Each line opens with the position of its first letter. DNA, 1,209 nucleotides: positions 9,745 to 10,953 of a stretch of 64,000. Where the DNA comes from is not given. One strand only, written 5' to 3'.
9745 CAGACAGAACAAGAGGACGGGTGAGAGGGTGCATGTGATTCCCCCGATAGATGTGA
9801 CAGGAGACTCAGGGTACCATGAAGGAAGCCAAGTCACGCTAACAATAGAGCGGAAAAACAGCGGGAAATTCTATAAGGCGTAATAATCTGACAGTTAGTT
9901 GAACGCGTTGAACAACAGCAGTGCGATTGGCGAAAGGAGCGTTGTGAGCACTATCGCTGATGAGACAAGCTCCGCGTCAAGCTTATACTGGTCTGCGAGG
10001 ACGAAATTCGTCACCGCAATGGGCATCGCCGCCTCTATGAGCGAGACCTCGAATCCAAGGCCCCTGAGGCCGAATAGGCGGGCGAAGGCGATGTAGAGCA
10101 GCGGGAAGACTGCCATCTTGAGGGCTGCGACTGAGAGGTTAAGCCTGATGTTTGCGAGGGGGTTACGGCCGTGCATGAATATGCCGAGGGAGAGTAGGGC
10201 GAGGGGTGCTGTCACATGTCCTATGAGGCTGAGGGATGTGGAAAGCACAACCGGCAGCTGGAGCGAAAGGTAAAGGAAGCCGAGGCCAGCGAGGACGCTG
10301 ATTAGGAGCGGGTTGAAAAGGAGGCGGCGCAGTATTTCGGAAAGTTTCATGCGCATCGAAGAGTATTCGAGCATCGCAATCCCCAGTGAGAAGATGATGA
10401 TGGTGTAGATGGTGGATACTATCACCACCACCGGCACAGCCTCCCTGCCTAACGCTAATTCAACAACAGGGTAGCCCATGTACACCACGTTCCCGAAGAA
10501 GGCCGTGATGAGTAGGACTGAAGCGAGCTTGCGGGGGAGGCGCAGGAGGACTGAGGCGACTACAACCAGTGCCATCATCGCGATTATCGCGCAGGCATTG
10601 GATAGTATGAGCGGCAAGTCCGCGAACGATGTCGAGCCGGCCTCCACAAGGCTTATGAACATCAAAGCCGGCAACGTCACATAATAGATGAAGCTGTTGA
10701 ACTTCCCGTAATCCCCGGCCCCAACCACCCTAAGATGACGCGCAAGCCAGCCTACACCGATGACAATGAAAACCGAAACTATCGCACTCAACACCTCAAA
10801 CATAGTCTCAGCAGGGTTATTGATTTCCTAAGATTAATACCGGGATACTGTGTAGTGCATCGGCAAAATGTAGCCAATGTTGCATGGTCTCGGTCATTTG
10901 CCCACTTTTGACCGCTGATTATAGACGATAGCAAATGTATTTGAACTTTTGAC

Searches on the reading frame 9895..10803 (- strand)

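Call 29: search_protein_families(library=pfam, proteins=[window:9895-10803:-], max_evalue=1)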
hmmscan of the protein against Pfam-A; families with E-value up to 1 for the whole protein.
window:9895-10803:- (302 aa): 1 family
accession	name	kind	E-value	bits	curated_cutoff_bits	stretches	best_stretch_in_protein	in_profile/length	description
PF03547.23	Mem_trans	-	6.4e-35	120.8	25.7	1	4-298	2-342/343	Membrane transport protein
